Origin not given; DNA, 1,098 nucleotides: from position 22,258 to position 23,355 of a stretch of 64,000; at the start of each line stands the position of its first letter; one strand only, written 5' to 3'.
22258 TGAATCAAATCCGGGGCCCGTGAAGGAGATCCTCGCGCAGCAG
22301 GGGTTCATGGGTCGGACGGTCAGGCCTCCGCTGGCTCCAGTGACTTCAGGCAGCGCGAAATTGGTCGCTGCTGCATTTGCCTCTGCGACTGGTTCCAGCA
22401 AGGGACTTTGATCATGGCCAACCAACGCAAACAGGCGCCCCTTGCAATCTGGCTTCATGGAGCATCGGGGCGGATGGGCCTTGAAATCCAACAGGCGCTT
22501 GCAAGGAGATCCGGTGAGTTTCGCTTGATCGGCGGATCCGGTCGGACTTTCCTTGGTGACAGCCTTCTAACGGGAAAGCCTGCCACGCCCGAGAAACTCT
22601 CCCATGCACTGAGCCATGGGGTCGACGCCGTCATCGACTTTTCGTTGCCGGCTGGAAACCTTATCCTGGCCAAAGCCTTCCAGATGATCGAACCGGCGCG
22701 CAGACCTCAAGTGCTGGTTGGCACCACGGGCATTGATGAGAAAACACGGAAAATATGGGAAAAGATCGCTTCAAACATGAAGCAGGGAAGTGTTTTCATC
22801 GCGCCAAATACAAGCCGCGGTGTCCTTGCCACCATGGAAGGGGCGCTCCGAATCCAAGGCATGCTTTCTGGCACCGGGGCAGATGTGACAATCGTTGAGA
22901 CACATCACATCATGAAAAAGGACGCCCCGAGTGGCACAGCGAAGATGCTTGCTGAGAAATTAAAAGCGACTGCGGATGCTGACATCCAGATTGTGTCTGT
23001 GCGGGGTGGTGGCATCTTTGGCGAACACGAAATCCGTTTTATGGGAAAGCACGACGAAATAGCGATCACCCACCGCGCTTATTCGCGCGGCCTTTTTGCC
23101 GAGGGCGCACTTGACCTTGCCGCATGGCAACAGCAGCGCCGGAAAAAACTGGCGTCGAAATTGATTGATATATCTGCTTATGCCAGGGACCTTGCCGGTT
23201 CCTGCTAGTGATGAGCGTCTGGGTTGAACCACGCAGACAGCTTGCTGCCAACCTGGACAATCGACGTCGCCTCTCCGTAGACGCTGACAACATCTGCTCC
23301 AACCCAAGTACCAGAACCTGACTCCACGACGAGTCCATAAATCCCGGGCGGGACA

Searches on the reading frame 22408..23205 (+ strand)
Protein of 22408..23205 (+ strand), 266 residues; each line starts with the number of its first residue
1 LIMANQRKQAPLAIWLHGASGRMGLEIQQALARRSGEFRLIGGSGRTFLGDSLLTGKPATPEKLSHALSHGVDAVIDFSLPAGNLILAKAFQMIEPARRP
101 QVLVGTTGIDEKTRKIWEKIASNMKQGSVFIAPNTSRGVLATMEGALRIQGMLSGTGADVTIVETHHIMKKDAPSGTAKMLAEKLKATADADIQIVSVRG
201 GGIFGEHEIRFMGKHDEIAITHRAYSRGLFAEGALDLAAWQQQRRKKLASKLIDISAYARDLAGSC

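Call 3: search_protein_families(library=pfam, proteins=[window:22408-23205:+], max_evalue=1)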
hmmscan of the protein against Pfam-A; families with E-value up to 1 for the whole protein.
window:22408-23205:+ (266 aa): 2 families
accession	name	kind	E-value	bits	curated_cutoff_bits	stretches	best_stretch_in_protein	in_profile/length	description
PF05173.19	DapB_C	-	7.9e-29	100.6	27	1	139-248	2-114/121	Dihydrodipicolinate reductase, C-terminus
PF01113.26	DapB_N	-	2.6e-10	40.9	25.6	1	14-134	3-123/124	Dihydrodipicolinate reductase, N-terminus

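Call 4: search_protein_families(library=ncbifam, proteins=[window:22408-23205:+], max_evalue=1)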
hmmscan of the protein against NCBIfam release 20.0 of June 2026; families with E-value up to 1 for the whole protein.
window:22408-23205:+ (266 aa): 1 family
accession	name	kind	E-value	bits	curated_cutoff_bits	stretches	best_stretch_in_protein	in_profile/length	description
TIGR00036.1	dapB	equivalog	3.3e-30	105.5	122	2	14-193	4-187/270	4-hydroxy-tetrahydrodipicolinate reductase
